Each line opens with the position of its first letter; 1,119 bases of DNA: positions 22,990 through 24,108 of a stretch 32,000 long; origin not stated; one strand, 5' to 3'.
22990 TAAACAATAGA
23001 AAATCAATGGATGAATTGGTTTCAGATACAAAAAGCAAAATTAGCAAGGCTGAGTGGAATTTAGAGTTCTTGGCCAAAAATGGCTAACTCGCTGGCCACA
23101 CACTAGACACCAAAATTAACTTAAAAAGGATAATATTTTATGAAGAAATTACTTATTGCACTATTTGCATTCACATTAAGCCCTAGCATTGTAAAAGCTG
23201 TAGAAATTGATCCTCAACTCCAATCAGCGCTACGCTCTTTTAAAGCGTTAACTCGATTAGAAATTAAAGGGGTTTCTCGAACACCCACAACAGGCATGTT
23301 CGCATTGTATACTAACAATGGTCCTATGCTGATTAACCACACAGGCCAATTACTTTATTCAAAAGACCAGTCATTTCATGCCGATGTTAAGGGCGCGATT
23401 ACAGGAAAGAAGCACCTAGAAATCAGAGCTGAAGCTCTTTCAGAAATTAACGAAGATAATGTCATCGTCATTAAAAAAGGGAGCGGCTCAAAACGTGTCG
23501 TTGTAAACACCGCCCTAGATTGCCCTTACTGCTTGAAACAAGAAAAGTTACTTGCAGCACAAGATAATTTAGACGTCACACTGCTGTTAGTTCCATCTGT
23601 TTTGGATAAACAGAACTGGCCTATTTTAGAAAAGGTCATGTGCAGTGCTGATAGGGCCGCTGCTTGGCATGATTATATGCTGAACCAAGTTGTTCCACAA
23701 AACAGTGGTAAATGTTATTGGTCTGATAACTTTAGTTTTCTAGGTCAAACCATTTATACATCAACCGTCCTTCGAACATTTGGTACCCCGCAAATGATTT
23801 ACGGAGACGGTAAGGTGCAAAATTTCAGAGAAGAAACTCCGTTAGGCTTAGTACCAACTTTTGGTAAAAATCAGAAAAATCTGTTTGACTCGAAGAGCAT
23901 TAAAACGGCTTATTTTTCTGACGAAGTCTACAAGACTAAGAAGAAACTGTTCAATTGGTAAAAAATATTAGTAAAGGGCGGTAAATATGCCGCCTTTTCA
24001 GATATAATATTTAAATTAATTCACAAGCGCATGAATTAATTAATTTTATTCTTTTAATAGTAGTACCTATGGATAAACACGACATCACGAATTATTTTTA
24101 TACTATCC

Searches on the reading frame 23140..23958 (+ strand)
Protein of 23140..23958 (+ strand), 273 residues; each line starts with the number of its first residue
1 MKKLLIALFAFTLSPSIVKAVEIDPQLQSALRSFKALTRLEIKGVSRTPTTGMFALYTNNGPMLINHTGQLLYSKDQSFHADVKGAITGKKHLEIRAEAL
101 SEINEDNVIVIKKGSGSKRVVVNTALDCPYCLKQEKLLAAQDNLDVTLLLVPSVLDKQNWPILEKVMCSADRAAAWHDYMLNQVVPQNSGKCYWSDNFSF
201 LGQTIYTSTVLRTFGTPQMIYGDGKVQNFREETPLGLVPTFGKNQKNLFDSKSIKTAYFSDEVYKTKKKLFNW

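Call 4: search_protein_families(library=pfam, proteins=[window:23140-23958:+], max_evalue=0.01)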
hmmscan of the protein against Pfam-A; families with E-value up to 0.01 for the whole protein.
window:23140-23958:+ (273 aa): 1 family
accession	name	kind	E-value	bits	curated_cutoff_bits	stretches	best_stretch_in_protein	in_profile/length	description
PF13098.12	Thioredoxin_2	-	9.8e-08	32.7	27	1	113-225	2-85/104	Thioredoxin-like domain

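Call 5: search_protein_families(library=padloc, proteins=[window:23140-23958:+], max_evalue=0.01)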
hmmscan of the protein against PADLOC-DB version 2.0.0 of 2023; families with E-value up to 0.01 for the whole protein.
window:23140-23958:+ (273 aa): 0 families

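Call 17: search_protein_families(library=ncbifam, proteins=[window:23140-23958:+], max_evalue=0.01)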
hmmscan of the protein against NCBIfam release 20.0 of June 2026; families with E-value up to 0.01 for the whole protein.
window:23140-23958:+ (273 aa): 1 family
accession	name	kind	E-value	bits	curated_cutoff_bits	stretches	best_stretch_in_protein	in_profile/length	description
NF008129.0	PRK10877.1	equivalog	1.5e-08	34.2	215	1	35-226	28-213/237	bifunctional protein-disulfide isomerase/oxidoreductase DsbC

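Call 18: search_protein_families(library=phrogs, proteins=[window:23140-23958:+], max_evalue=0.01)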
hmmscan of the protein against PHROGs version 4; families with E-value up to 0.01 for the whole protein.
window:23140-23958:+ (273 aa): 0 families
